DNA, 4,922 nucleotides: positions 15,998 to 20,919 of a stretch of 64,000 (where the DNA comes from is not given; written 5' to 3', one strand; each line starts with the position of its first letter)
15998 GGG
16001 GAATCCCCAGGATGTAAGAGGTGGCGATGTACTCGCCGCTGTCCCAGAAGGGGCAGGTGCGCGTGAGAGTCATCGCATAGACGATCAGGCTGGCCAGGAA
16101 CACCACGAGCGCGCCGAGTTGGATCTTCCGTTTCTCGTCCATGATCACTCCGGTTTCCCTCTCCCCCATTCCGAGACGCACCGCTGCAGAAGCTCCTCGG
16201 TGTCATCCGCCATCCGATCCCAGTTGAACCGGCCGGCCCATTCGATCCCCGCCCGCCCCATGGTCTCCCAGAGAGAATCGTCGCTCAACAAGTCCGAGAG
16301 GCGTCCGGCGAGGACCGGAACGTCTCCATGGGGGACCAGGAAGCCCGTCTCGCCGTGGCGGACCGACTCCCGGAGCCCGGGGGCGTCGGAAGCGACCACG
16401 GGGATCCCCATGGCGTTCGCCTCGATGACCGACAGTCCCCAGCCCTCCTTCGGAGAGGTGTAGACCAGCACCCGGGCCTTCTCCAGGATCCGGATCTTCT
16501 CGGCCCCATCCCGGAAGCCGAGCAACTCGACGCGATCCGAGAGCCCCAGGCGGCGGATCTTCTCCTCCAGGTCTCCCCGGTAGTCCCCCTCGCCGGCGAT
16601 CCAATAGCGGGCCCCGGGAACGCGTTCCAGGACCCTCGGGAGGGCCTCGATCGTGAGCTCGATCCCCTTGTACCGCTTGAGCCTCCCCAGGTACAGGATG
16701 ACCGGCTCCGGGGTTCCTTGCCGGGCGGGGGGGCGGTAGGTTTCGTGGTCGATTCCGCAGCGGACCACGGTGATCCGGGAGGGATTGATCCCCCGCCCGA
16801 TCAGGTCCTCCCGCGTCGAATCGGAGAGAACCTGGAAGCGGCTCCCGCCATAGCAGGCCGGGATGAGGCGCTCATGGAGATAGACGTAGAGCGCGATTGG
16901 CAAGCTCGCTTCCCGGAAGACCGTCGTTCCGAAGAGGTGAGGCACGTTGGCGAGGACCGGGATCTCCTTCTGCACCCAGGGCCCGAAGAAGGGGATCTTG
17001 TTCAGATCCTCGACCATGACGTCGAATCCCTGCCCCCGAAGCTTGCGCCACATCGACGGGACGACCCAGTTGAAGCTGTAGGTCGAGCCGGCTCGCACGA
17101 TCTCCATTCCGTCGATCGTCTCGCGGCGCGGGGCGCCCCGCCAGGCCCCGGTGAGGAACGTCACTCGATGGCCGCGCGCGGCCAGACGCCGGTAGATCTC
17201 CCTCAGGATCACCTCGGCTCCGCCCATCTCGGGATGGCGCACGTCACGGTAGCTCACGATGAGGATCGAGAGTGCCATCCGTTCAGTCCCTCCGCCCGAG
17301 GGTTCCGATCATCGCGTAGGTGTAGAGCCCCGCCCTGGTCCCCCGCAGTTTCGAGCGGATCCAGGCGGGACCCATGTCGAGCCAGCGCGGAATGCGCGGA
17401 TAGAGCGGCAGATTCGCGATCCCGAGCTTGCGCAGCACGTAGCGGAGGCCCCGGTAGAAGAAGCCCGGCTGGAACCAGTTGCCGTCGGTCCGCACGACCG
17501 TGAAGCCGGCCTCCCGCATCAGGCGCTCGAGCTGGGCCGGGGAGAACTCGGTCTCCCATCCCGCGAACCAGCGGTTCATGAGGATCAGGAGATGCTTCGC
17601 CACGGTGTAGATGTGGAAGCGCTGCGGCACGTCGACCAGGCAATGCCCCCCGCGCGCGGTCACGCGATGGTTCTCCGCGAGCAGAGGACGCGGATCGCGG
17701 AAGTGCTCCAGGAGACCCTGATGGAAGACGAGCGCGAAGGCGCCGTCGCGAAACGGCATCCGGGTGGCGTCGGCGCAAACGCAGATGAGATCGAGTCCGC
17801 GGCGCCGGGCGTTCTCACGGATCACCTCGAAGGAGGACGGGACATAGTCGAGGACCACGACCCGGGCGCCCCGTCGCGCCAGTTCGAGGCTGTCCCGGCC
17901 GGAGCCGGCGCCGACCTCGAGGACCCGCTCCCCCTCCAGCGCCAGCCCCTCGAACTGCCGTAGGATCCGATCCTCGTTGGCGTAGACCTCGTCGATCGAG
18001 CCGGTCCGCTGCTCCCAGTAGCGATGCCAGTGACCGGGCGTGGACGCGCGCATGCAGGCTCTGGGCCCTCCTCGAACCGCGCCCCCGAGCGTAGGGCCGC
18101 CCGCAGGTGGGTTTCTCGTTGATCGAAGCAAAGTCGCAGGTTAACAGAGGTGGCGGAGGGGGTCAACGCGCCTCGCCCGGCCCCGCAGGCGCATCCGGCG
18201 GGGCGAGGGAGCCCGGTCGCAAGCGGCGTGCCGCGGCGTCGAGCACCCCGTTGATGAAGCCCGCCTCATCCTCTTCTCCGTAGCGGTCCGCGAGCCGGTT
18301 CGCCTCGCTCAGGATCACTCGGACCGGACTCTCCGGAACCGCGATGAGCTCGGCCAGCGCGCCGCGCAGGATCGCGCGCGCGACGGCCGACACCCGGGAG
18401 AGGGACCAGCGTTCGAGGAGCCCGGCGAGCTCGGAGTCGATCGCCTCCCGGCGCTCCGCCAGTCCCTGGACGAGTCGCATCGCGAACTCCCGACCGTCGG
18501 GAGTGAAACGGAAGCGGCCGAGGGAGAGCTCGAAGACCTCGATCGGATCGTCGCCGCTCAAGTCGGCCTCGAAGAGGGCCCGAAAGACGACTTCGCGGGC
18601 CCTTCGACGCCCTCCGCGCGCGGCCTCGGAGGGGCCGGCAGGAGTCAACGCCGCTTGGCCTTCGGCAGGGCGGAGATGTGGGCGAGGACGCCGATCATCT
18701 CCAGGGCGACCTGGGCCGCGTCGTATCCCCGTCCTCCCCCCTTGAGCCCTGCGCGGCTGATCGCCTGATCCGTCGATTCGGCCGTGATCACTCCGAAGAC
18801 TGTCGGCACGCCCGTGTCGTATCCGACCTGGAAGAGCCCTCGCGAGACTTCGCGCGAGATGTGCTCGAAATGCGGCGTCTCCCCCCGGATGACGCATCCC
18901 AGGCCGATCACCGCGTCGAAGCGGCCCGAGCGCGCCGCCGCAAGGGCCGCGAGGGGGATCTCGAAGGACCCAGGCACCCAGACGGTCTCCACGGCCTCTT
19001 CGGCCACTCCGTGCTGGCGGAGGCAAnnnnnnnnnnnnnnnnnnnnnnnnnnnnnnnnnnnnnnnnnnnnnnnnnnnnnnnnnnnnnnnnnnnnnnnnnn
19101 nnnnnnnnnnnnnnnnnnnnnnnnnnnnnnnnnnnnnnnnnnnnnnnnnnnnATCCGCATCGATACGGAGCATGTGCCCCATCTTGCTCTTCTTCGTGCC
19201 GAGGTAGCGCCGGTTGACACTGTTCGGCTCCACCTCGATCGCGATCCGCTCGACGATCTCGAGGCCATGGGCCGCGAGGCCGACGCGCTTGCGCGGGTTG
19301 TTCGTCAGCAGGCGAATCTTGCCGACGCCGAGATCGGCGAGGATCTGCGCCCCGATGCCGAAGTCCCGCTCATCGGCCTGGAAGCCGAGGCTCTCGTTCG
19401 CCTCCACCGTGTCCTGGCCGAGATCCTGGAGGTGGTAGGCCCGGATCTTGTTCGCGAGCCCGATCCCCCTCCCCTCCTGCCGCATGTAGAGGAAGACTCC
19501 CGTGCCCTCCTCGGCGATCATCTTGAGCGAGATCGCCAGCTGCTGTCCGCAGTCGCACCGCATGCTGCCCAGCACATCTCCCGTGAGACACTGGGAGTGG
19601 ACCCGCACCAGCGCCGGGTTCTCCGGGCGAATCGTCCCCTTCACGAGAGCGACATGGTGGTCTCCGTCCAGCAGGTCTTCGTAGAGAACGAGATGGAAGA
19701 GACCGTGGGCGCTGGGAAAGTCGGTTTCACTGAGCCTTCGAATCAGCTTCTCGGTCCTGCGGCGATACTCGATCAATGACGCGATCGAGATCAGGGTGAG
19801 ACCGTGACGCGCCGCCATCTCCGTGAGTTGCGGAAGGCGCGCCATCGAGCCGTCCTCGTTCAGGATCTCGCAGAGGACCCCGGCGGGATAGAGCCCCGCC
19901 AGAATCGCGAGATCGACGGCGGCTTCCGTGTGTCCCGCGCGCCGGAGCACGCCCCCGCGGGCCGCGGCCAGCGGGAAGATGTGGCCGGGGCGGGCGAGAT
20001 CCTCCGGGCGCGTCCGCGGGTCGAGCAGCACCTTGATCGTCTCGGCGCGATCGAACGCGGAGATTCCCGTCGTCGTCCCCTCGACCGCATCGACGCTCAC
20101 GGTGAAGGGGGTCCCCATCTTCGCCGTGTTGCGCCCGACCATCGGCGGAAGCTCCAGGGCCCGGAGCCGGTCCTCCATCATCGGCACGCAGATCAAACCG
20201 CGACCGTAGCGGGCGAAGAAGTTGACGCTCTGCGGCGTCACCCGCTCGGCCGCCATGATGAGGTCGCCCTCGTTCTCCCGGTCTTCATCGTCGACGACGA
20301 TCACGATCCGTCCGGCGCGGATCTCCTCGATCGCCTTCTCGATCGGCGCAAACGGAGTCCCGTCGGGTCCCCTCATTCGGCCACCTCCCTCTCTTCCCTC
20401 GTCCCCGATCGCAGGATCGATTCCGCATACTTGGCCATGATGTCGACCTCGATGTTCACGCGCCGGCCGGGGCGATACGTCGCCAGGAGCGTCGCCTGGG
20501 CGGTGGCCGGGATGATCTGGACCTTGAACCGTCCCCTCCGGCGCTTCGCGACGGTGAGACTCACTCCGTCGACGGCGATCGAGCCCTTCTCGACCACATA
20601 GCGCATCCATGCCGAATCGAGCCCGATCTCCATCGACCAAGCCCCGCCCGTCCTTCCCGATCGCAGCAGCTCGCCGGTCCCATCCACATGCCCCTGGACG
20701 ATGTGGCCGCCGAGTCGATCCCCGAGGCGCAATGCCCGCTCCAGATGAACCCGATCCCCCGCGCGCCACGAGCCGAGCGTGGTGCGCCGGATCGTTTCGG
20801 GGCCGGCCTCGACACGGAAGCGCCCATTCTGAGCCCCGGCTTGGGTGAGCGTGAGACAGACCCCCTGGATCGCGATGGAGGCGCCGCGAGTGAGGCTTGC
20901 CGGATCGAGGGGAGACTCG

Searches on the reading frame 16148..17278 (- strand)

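Call 59: search_protein_families(library=pfam, proteins=[window:16148-17278:-], max_evalue=0.0001)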
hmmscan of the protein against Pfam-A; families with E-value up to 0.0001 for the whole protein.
window:16148-17278:- (377 aa): 6 families
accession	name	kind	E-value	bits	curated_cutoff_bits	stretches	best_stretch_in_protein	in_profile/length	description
PF00534.26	Glycos_transf_1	-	2.6e-39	135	26.4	1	179-346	3-171/172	Glycosyl transferases group 1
PF13692.12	Glyco_trans_1_4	-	2.8e-36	125.3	27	1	191-333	1-142/142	Glycosyl transferases group 1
PF13439.12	Glyco_transf_4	-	6.5e-16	59.3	28.5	1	18-179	1-169/170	Glycosyltransferase Family 4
PF20706.3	GT4-conflict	-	8.9e-15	55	26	1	161-307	166-321/385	Family 4 Glycosyltransferase in conflict systems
PF13579.12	Glyco_trans_4_4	-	4.9e-11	43.6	29.7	1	19-175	1-158/158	Glycosyl transferase 4-like domain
PF13524.12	Glyco_trans_1_2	-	1.6e-05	25.3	25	1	216-354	8-136/144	Glycosyl transferase-like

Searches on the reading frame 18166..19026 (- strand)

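Call 59: search_protein_families(library=pfam, proteins=[window:18166-19026:-], max_evalue=0.0001)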
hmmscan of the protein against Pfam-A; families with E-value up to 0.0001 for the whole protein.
window:18166-19026:- (287 aa): 1 family
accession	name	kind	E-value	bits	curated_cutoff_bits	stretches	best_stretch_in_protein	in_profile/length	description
PF01029.23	NusB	-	8.6e-27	94.6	23.1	1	141-267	1-133/133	NusB family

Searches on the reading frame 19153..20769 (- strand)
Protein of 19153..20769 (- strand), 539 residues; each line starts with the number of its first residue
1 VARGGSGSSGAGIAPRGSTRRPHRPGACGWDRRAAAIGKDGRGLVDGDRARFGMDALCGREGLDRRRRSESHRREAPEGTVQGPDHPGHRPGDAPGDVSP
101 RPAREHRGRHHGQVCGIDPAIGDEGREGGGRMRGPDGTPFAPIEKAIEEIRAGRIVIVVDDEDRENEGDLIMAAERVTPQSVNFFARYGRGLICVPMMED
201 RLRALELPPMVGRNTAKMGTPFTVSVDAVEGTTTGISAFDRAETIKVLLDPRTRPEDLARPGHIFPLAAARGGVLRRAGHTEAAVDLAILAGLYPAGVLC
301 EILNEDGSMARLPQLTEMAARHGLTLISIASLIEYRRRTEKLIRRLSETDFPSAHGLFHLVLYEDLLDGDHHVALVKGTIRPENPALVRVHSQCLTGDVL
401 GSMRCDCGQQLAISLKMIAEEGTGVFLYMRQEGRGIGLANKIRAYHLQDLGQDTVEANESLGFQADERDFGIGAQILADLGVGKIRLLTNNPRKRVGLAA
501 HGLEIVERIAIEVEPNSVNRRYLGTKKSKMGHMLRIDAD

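Call 59: search_protein_families(library=pfam, proteins=[window:19153-20769:-], max_evalue=0.0001)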
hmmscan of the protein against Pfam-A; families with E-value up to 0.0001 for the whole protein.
window:19153-20769:- (539 aa): 2 families
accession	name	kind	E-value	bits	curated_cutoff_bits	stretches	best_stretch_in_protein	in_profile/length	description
PF00926.24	DHBP_synthase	-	5.3e-87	290.7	26.4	1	144-335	1-191/191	3,4-dihydroxy-2-butanone 4-phosphate synthase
PF00925.25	GTP_cyclohydro2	-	1.2e-70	236.8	23.3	1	346-509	3-164/165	GTP cyclohydrolase II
